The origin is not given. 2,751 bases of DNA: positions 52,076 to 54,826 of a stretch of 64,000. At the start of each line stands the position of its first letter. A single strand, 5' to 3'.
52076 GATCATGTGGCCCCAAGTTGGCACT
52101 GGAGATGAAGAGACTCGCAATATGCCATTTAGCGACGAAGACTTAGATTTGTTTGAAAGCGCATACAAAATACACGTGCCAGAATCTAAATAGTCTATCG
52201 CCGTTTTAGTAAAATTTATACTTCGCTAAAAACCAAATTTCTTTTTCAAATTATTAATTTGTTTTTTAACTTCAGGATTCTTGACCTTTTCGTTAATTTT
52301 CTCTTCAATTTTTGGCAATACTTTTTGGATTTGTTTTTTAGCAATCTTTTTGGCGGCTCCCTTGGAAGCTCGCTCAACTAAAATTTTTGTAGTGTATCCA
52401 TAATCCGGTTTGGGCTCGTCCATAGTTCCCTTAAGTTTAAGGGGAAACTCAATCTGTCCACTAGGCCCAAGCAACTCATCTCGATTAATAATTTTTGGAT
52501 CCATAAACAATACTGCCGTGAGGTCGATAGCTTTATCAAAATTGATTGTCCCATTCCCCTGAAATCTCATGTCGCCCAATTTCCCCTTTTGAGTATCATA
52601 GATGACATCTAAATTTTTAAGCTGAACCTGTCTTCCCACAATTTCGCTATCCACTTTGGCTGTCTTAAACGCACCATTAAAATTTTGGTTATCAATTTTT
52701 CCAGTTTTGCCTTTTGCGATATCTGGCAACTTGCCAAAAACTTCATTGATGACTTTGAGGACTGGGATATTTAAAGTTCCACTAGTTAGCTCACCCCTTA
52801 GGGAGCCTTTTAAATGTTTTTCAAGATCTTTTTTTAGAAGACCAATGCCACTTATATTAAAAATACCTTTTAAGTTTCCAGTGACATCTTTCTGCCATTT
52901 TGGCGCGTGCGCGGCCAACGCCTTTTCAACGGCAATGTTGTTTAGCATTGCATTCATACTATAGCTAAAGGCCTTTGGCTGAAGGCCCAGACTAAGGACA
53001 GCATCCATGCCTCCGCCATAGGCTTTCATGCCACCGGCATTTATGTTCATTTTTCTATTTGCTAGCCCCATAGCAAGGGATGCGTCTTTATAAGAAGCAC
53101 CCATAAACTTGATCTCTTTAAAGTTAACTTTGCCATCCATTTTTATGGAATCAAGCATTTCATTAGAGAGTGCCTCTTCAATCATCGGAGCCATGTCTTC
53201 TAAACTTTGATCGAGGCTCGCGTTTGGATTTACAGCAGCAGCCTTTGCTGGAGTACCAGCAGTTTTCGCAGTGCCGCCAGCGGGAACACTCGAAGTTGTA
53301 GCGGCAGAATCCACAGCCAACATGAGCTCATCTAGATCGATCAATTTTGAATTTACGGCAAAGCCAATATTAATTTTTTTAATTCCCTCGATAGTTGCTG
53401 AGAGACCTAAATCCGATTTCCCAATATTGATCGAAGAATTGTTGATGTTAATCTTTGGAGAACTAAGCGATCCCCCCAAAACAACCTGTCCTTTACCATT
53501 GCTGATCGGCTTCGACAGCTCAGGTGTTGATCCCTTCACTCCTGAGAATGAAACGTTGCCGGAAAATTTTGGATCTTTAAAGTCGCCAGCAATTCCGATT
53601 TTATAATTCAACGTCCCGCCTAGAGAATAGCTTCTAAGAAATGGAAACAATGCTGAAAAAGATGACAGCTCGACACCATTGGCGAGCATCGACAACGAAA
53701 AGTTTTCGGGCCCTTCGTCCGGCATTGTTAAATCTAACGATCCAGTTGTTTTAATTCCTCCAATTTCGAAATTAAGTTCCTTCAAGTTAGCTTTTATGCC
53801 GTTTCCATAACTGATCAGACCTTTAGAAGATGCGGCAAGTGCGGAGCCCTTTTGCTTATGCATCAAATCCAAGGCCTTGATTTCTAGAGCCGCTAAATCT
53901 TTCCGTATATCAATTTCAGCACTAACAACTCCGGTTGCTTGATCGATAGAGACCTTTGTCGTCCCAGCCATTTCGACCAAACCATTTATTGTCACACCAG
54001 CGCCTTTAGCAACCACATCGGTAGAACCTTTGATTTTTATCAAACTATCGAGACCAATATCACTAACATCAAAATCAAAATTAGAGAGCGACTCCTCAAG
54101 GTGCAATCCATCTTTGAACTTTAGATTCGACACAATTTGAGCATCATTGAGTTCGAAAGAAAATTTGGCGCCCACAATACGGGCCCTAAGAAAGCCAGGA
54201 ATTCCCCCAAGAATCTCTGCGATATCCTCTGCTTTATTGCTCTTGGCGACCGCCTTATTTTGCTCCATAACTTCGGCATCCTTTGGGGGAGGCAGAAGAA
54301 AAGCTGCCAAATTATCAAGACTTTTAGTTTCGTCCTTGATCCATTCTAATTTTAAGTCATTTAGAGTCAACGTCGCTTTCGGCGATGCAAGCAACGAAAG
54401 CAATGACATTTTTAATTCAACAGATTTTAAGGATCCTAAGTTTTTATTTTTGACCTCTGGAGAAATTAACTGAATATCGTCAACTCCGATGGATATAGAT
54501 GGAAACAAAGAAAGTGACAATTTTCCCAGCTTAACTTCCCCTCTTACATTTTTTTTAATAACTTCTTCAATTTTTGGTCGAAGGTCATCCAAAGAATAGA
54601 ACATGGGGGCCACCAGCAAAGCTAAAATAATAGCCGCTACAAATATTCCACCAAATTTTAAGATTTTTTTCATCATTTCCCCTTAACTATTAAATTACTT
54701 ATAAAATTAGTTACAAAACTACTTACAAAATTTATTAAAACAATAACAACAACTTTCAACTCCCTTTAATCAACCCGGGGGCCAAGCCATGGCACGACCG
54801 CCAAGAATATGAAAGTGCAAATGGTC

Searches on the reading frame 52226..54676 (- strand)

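Call 105: search_protein_families(library=pfam, proteins=[window:52226-54676:-], max_evalue=0.00001)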
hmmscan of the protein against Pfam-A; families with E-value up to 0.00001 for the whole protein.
window:52226-54676:- (816 aa): 1 family
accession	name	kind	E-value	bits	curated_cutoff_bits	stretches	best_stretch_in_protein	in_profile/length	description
PF05170.20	AsmA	-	2.2e-14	53.6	29.8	1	2-98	1-101/607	AsmA family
